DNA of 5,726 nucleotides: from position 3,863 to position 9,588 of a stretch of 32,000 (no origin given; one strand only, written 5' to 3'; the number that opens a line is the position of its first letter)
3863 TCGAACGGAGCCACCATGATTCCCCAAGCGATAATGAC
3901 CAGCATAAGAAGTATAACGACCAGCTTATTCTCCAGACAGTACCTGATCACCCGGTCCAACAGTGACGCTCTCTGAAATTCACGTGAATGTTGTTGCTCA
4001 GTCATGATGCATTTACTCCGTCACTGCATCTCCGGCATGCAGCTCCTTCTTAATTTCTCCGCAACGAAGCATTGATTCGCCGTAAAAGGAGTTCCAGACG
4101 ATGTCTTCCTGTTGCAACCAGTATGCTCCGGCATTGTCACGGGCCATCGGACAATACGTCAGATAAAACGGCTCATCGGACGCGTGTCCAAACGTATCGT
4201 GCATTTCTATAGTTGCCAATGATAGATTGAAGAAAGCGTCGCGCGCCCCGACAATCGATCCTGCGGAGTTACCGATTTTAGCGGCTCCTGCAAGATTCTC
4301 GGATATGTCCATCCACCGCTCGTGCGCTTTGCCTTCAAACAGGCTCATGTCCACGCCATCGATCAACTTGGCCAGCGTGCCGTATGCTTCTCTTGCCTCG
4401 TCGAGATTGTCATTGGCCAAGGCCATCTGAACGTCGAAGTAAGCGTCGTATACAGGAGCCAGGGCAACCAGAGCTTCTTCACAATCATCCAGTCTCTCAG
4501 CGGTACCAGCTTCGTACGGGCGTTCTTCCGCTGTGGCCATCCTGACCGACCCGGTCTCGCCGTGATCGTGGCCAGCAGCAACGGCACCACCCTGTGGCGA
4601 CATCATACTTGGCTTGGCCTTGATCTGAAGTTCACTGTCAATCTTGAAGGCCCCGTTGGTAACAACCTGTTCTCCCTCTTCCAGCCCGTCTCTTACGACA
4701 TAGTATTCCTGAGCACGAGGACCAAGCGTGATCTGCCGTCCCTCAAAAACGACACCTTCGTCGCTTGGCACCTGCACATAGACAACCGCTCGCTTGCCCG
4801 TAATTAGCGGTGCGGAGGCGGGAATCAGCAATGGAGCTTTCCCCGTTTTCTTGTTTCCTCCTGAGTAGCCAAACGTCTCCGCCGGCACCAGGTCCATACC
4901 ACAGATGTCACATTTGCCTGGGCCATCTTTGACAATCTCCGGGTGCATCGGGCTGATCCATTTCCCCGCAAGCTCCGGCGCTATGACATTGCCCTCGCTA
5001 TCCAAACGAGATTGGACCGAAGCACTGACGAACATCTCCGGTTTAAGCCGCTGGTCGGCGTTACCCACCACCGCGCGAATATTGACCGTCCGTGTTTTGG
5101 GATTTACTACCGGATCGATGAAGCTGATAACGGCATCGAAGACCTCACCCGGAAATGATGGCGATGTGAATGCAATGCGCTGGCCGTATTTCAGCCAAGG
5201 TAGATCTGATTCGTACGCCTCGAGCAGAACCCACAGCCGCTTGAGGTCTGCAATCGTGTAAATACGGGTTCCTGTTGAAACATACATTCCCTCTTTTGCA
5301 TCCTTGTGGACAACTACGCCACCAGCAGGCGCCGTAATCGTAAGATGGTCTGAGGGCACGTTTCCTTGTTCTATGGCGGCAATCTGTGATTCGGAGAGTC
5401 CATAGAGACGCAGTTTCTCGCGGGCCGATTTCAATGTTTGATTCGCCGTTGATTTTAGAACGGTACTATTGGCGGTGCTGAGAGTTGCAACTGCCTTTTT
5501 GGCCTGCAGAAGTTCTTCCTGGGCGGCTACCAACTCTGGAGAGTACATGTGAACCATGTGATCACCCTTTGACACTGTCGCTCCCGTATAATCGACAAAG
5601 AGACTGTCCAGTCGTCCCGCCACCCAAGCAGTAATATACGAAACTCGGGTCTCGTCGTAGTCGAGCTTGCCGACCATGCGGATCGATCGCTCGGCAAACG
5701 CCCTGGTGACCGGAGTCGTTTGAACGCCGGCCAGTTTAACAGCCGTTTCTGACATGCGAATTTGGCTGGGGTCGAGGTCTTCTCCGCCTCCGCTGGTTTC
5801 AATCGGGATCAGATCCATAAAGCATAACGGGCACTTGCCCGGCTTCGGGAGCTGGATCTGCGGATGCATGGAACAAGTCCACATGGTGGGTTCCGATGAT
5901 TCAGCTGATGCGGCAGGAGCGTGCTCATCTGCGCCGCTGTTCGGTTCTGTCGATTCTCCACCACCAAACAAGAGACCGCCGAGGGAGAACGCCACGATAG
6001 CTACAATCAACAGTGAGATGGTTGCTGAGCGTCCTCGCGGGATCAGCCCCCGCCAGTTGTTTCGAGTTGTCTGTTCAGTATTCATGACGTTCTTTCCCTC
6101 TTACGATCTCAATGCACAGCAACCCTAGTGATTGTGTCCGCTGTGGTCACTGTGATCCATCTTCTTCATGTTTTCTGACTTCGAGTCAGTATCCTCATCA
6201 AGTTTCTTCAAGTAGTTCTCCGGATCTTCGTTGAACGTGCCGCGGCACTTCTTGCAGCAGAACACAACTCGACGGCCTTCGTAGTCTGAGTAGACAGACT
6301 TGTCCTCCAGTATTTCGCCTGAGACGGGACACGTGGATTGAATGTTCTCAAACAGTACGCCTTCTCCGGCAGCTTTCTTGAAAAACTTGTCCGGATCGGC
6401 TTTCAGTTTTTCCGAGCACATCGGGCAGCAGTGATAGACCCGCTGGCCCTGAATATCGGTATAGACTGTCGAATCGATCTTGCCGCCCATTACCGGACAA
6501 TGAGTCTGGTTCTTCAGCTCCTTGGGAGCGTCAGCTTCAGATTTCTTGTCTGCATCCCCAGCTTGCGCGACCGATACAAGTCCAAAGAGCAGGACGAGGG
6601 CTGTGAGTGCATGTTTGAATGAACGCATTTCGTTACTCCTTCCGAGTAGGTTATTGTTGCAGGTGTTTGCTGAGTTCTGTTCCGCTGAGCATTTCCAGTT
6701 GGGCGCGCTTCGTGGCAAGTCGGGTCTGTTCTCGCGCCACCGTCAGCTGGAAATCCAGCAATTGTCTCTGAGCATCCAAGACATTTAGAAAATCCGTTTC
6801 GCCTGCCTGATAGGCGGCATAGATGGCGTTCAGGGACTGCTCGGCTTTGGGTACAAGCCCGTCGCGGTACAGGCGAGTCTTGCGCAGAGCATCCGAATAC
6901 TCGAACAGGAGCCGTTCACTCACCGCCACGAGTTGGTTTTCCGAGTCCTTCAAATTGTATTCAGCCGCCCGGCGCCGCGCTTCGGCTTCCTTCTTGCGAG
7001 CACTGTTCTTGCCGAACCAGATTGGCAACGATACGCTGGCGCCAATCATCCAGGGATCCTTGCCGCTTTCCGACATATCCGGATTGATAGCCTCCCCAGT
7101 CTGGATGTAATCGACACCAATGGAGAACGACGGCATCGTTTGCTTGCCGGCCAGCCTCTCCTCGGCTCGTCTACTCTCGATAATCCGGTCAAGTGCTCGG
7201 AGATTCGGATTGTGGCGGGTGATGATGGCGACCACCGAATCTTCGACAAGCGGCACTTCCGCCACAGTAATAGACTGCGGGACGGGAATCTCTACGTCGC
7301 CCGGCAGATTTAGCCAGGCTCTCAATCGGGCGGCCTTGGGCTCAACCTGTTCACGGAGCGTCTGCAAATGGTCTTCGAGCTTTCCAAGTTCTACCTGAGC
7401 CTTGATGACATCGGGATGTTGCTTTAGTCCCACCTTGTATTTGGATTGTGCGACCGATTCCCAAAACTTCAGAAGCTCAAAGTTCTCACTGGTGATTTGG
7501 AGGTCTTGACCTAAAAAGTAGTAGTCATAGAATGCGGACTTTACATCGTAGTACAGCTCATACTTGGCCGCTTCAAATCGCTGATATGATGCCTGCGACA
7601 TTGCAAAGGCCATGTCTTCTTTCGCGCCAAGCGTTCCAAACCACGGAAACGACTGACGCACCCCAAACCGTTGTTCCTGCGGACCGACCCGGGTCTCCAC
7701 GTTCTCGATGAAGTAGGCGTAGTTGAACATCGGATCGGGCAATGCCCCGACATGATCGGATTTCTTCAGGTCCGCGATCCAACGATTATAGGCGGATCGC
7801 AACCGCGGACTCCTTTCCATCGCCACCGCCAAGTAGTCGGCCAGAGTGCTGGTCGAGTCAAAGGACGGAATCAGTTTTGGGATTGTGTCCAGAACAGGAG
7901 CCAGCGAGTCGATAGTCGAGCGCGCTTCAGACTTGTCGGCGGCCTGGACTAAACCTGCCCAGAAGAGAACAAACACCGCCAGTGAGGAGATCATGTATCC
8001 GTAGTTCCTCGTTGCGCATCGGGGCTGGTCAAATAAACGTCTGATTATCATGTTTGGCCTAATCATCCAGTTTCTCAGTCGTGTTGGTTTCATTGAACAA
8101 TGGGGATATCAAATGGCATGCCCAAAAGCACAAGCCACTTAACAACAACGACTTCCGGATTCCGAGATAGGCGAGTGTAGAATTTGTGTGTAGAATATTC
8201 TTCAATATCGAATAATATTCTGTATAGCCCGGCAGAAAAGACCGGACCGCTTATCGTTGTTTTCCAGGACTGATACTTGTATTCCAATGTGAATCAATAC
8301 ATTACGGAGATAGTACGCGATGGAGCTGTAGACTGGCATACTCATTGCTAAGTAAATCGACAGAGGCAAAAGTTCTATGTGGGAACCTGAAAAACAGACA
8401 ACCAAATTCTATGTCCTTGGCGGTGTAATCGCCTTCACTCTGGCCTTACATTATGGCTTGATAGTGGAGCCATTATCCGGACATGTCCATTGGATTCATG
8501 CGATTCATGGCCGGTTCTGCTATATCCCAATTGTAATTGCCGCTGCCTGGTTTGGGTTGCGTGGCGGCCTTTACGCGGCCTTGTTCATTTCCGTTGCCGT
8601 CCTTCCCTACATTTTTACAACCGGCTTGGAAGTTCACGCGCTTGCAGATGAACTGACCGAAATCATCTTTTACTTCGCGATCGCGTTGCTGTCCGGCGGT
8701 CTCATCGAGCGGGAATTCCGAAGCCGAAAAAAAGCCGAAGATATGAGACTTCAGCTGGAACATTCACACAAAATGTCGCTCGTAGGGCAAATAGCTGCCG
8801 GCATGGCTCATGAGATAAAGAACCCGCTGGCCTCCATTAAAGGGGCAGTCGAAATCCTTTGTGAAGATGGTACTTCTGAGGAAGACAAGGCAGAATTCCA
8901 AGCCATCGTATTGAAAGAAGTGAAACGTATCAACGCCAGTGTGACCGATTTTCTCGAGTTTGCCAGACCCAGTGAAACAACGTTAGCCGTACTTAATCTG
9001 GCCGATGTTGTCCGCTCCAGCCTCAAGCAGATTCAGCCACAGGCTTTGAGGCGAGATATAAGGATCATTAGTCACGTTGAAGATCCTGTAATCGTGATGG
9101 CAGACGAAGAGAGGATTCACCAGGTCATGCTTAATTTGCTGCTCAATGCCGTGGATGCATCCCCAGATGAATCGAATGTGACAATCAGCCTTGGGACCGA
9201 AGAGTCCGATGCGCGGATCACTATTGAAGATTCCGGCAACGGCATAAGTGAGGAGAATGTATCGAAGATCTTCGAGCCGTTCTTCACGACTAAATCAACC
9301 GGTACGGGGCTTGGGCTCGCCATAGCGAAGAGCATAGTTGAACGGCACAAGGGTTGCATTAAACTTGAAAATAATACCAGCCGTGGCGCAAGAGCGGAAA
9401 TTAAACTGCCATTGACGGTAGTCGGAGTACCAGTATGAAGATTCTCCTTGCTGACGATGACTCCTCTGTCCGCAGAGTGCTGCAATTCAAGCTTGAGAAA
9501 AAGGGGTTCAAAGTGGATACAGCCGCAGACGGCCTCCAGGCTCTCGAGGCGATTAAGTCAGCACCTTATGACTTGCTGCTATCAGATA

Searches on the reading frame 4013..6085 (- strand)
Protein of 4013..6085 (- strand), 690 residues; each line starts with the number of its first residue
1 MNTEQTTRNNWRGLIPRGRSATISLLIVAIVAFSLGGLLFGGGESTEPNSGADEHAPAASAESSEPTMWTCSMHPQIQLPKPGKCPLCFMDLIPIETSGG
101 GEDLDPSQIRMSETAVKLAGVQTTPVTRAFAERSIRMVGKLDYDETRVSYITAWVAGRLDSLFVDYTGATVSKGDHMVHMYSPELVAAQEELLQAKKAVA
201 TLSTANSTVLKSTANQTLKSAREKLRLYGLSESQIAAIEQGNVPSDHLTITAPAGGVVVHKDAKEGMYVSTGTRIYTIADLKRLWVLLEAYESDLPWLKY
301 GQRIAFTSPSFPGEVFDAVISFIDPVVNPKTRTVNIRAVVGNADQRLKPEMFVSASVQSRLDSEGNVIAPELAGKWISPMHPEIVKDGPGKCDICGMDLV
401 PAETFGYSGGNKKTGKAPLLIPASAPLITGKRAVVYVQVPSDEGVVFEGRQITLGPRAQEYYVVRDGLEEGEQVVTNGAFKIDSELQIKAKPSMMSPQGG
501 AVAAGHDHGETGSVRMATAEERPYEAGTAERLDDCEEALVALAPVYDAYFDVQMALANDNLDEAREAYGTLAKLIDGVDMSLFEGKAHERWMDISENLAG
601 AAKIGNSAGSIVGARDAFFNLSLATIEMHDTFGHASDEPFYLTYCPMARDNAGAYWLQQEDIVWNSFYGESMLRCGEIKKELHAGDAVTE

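Call 10: search_protein_families(library=pfam, proteins=[window:4013-6085:-], max_evalue=0.01)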
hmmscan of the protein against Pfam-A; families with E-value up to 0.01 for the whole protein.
window:4013-6085:- (690 aa): 5 families
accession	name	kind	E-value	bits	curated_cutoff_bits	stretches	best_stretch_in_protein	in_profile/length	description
PF16576.10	HlyD_D23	-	6.3e-70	235.2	30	1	132-353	3-214/214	Barrel-sandwich domain of CusB or HlyD membrane-fusion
PF19335.5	HMBD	-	7.4e-23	80.6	23.6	2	375-402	1-28/28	Heavy metal binding domain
PF13437.12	HlyD_3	-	1.6e-15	58.2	22.2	1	249-349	1-105/106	HlyD family secretion protein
PF11827.13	DUF3347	-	1e-14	55.5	25.5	1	545-636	1-92/93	Protein of unknown function (DUF3347)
PF16572.11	HlyD_D4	-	7.6e-05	22.9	26.4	1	179-239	3-50/55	Long alpha hairpin domain of cation efflux system protein, CusB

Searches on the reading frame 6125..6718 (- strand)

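Call 14: search_protein_families(library=pfam, proteins=[window:6125-6718:-], max_evalue=0.01)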
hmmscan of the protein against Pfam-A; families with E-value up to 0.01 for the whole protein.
window:6125-6718:- (197 aa): 3 families
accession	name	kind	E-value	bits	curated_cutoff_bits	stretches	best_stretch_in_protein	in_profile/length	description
PF04945.19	YHS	-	7.3e-11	42.3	30.3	1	131-171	4-45/47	YHS domain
PF11494.13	Ta0938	-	7.4e-06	26.7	27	0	84-112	13-41/92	Ta0938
PF24273.1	TRASH_HVO_1752_C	-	3e-05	24.5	27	1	129-165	3-39/47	HVO_1752, C-terminal TRASH domain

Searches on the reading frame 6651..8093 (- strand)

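Call 10: search_protein_families(library=pfam, proteins=[window:6651-8093:-], max_evalue=0.01)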
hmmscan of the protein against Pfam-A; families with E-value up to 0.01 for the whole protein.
window:6651-8093:- (480 aa): 1 family
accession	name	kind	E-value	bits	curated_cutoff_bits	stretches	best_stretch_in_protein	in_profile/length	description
PF02321.23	OEP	-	9.4e-46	156.4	22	2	289-471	6-187/187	Outer membrane efflux protein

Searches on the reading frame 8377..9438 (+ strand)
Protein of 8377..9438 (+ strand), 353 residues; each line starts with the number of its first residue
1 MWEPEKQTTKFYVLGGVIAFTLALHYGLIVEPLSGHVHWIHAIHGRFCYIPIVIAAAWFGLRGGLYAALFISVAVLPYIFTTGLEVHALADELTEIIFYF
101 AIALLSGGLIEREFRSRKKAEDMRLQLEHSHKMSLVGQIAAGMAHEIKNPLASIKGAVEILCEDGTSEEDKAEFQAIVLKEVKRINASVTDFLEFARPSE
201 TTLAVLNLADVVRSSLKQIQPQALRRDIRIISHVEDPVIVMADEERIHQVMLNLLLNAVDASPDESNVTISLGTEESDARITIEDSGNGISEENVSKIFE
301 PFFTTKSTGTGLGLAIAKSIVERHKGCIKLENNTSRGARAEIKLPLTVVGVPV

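Call 10: search_protein_families(library=pfam, proteins=[window:8377-9438:+], max_evalue=0.01)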
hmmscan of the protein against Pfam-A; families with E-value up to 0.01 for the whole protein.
window:8377-9438:+ (353 aa): 5 families
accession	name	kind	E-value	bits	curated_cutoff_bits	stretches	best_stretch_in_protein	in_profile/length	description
PF02518.31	HATPase_c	-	4.2e-28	98.4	26.4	1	243-347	2-110/111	Histidine kinase-, DNA gyrase B-, and HSP90-like ATPase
PF00512.31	HisKA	-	6.7e-15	55.3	26.9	1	137-198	3-63/66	His Kinase A (phospho-acceptor) domain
PF13589.12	HATPase_c_3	-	3.1e-06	27.7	25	1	248-302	4-57/137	Histidine kinase-, DNA gyrase B-, and HSP90-like ATPase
PF13493.11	DUF4118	-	3.2e-05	24.1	28.4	1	47-120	29-104/107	Domain of unknown function (DUF4118)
PF14501.12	HATPase_c_5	-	0.00017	21.9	22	1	247-334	6-92/102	GHKL domain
